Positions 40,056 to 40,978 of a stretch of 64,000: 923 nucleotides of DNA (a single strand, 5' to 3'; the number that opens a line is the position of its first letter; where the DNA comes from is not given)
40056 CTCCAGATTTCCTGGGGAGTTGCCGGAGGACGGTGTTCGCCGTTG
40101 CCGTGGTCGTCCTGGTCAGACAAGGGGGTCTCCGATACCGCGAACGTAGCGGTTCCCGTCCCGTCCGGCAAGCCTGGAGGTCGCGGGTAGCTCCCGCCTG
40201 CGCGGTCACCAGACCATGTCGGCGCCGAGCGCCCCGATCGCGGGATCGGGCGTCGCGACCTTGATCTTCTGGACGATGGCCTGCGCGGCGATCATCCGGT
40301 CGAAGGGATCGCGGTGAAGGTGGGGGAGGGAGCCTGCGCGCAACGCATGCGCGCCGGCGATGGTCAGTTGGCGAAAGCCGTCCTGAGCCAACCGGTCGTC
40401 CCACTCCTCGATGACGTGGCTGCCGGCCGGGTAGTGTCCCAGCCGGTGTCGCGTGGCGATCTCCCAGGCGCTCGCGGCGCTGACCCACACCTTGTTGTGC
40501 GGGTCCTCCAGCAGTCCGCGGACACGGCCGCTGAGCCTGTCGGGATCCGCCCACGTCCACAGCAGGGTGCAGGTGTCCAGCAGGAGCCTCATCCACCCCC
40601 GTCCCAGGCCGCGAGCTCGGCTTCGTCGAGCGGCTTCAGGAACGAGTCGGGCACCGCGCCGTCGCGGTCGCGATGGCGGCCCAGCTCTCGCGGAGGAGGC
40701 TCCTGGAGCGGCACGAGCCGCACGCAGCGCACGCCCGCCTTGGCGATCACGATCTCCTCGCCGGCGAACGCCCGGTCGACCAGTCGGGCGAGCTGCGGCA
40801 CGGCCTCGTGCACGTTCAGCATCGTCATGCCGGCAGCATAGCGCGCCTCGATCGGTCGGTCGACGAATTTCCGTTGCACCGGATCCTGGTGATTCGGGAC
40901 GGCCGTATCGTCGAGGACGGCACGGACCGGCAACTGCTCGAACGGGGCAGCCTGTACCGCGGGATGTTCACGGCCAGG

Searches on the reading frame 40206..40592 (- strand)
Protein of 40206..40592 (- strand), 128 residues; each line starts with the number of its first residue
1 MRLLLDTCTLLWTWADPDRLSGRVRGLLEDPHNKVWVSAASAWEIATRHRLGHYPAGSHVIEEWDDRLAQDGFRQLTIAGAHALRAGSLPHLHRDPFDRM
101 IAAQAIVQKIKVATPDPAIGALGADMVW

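Call 7: search_protein_families(library=pfam, proteins=[window:40206-40592:-], max_evalue=0.01)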
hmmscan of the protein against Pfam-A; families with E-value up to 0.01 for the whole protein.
window:40206-40592:- (128 aa): 1 family
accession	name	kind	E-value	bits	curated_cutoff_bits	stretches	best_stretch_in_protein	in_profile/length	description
PF01850.27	PIN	-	4.8e-13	50.2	23.6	1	4-118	2-113/120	PIN domain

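Call 8: search_protein_families(library=ncbifam, proteins=[window:40206-40592:-], max_evalue=0.01)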
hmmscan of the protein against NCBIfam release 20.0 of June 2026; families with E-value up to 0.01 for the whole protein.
window:40206-40592:- (128 aa): 0 families

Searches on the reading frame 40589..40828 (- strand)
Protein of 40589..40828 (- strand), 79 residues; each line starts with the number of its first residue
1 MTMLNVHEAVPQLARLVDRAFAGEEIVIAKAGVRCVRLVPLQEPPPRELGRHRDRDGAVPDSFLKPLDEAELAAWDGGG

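Call 48: search_protein_families(library=pfam, proteins=[window:40589-40828:-], max_evalue=0.01)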
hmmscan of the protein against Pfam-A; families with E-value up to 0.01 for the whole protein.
window:40589-40828:- (79 aa): 1 family
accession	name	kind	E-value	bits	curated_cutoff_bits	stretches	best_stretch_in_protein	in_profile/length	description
PF02604.26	PhdYeFM_antitox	-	0.00024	21.3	29.8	1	1-43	1-44/74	Antitoxin Phd_YefM, type II toxin-antitoxin system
